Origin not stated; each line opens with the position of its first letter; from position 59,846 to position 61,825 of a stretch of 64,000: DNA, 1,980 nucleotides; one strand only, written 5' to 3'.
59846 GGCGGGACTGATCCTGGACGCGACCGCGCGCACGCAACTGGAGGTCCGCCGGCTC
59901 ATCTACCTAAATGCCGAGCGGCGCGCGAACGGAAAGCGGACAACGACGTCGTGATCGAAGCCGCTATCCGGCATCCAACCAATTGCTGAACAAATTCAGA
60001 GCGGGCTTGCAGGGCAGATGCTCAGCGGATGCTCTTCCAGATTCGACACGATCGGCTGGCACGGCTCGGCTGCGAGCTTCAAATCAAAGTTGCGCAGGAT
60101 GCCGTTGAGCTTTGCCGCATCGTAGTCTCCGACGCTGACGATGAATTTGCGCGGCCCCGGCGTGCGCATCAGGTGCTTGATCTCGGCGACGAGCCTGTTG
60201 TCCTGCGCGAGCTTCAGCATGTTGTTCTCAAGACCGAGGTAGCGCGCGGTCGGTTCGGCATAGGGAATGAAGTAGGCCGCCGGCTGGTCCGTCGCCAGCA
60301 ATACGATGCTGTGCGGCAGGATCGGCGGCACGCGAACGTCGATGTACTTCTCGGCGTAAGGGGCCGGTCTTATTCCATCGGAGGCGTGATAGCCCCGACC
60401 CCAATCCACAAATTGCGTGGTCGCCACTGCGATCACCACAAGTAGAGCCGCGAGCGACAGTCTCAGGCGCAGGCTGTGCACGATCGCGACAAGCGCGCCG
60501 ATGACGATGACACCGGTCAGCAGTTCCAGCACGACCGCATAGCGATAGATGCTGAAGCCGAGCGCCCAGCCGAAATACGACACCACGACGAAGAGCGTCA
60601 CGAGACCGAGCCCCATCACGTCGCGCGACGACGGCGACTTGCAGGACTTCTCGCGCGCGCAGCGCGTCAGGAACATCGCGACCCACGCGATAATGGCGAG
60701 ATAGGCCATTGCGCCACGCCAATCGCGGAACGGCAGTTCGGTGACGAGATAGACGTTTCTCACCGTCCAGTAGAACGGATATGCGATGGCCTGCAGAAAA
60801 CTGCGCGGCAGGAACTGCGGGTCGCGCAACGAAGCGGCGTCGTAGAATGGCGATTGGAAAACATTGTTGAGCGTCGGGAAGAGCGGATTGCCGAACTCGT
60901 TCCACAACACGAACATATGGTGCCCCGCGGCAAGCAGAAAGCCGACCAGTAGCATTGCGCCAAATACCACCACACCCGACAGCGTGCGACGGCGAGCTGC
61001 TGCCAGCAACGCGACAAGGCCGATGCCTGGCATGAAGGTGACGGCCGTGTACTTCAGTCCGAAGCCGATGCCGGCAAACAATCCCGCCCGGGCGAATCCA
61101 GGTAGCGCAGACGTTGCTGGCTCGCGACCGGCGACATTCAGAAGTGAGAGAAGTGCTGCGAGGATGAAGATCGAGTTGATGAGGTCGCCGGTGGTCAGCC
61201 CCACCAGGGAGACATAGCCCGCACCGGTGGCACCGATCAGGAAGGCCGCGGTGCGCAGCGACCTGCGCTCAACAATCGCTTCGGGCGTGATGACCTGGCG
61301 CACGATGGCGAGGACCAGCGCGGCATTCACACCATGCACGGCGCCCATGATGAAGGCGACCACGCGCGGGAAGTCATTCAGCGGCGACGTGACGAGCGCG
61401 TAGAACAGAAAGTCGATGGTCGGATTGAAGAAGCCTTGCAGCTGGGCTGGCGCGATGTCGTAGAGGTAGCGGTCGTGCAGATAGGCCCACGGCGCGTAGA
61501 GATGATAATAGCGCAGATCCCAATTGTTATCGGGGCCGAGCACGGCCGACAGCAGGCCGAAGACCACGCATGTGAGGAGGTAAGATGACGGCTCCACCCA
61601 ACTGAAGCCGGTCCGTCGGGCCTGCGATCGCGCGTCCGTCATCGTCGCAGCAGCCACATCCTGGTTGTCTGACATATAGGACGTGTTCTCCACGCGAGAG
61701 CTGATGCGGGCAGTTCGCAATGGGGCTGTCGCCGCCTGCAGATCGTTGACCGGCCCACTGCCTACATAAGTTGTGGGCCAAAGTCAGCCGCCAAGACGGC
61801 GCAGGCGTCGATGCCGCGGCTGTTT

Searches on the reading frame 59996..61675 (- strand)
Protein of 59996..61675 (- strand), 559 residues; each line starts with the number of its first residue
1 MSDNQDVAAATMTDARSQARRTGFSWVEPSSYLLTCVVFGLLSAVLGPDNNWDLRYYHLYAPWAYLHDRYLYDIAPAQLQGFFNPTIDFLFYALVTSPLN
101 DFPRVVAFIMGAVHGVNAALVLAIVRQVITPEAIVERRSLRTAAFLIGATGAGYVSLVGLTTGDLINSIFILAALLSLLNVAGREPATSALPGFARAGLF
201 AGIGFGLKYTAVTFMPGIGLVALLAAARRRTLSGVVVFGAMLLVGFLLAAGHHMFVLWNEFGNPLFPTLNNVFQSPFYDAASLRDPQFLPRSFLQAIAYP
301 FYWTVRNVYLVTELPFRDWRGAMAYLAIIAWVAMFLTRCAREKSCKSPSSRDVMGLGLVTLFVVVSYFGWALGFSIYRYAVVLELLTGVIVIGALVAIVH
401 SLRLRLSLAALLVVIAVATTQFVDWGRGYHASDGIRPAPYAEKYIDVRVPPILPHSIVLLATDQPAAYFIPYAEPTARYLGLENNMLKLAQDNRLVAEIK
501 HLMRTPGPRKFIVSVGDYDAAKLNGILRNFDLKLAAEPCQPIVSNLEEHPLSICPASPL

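Call 81: find_encoding_contigs(protein=window:59996-61675:-, flank=10000, max_places=2)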
Protein window:59996-61675:- (559 aa): no gene with exactly this product is on record in the collection.
